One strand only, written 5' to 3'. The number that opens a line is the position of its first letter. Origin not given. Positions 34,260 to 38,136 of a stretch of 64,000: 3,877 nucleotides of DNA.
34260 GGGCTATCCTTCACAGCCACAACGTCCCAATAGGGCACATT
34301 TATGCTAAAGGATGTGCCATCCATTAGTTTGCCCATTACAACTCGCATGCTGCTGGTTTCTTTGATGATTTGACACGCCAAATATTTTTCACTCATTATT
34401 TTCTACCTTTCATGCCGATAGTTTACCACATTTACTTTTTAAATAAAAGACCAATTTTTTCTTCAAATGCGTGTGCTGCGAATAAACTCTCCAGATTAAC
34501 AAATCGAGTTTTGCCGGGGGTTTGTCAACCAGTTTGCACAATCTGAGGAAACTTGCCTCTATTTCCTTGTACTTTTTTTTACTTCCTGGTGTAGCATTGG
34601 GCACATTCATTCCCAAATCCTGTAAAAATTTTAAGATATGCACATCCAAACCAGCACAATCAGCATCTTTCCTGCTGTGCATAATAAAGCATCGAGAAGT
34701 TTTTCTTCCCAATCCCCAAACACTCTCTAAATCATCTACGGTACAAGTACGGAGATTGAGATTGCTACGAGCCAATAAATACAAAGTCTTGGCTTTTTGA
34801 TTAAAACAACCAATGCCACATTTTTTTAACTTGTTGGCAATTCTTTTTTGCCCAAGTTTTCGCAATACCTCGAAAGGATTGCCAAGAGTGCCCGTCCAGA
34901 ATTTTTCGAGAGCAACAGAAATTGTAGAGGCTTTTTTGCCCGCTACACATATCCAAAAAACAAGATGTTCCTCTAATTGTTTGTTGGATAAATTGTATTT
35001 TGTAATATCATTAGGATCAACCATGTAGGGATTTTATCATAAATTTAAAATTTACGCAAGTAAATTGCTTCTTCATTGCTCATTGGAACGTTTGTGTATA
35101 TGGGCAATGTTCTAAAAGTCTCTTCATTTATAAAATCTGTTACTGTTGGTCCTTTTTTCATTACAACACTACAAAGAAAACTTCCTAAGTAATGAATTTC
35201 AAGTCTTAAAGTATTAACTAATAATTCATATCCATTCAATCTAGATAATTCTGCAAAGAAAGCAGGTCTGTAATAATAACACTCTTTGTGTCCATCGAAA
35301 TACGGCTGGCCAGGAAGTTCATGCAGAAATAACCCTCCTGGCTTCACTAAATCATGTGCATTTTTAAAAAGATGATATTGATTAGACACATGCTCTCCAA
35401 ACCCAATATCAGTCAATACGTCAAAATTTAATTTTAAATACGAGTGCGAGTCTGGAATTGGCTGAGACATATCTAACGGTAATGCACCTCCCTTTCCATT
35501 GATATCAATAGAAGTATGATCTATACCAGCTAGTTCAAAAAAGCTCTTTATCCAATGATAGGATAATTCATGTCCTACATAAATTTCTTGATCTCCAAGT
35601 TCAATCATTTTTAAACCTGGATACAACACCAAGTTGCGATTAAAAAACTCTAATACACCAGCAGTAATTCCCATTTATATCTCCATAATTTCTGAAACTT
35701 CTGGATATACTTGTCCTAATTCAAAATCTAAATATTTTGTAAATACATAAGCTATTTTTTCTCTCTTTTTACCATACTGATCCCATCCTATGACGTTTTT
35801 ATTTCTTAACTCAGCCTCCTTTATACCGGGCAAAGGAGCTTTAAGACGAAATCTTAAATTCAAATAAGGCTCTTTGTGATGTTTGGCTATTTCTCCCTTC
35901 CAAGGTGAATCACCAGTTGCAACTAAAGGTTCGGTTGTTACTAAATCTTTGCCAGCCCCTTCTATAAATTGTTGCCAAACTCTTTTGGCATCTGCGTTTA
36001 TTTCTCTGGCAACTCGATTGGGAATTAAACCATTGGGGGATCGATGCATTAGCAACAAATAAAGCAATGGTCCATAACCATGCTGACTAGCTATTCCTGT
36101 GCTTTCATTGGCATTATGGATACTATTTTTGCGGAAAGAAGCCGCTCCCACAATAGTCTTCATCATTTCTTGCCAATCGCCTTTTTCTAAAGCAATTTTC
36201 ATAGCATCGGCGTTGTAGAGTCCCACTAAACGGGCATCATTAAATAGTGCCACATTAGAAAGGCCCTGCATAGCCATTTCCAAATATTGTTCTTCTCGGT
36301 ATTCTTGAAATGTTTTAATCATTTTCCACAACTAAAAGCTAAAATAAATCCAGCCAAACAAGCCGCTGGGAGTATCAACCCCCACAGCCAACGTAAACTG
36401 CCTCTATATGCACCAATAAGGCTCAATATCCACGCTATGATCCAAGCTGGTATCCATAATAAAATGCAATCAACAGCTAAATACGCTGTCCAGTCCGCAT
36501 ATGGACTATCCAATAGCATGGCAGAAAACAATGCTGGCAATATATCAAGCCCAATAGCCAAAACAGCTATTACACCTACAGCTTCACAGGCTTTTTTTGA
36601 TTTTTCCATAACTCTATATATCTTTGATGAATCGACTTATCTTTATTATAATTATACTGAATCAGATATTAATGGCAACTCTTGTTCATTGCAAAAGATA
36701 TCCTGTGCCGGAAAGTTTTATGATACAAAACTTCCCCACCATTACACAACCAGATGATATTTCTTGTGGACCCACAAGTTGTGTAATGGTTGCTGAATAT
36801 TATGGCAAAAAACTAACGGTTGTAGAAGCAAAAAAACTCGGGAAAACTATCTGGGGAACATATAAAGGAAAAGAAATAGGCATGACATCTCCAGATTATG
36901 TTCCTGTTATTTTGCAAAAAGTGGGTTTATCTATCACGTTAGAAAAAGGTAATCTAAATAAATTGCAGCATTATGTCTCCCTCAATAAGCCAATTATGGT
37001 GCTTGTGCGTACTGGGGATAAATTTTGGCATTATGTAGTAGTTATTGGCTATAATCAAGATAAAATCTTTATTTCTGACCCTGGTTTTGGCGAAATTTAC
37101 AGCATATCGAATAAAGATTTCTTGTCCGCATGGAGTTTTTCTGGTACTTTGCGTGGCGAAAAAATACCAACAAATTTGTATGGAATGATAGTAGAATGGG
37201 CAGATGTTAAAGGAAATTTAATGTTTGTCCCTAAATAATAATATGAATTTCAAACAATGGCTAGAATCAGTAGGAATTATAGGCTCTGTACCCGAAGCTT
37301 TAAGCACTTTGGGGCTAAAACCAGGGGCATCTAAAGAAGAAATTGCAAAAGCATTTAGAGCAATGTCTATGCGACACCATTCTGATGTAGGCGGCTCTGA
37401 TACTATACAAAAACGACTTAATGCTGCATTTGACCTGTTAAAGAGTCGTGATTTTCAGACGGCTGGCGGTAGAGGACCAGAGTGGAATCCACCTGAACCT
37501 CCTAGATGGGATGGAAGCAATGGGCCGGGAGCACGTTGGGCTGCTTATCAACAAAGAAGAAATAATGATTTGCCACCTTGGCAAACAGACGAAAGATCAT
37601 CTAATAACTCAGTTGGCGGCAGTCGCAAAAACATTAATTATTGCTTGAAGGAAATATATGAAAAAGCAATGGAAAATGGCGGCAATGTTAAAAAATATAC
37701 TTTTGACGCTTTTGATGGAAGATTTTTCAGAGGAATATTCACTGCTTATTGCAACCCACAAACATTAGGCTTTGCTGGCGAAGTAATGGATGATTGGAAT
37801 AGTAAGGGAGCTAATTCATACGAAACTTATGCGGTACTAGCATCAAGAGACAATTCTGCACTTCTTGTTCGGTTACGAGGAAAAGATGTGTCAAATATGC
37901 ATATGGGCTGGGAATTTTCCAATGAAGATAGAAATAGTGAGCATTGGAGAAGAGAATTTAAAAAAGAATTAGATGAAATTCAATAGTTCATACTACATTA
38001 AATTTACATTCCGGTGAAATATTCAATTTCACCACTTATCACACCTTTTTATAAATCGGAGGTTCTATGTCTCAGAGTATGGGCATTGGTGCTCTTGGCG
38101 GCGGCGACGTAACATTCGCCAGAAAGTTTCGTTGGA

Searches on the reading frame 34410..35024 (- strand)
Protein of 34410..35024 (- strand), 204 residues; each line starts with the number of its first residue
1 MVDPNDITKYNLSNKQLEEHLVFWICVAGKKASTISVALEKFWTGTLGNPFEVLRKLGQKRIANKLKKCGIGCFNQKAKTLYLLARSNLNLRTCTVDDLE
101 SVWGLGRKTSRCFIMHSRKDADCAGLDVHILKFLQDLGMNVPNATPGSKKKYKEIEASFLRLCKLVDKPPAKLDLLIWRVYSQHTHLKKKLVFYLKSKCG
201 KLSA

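Call 86: search_protein_families(library=pfam, proteins=[window:34410-35024:-], max_evalue=0.001)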
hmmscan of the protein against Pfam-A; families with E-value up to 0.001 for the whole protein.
window:34410-35024:- (204 aa): 1 family
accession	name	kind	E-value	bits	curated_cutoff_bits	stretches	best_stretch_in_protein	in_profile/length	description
PF22175.2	Ogg-HhH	-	2.9e-08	33.9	27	1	13-166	16-171/173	8-oxoguanine DNA glycosylase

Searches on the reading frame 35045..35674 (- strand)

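Call 86: search_protein_families(library=pfam, proteins=[window:35045-35674:-], max_evalue=0.001)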
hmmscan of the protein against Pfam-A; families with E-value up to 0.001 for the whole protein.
window:35045-35674:- (209 aa): 1 family
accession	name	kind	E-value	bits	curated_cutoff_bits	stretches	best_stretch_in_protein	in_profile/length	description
PF13489.12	Methyltransf_23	-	7e-05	23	27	1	45-125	44-123/164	Methyltransferase domain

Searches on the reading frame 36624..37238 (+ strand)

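Call 86: search_protein_families(library=pfam, proteins=[window:36624-37238:+], max_evalue=0.001)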
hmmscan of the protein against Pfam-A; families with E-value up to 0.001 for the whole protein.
window:36624-37238:+ (204 aa): 3 families
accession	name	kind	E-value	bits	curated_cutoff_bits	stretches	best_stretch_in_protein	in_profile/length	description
PF13529.12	Peptidase_C39_2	-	3.3e-11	44.4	24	1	36-153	2-142/143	Peptidase_C39 like family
PF03412.21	Peptidase_C39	-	7e-11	42.5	22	1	37-171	2-122/133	Peptidase C39 family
PF11814.14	DUF3335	-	4e-05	23.7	25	0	98-154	106-166/206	Peptidase_C39 like family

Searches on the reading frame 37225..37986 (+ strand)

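Call 86: search_protein_families(library=pfam, proteins=[window:37225-37986:+], max_evalue=0.001)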
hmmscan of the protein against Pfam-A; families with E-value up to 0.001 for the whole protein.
window:37225-37986:+ (253 aa): 1 family
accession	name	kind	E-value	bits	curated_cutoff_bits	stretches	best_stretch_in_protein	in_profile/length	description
PF00226.36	DnaJ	-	6.6e-05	23.4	27.8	1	28-73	5-54/63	DnaJ domain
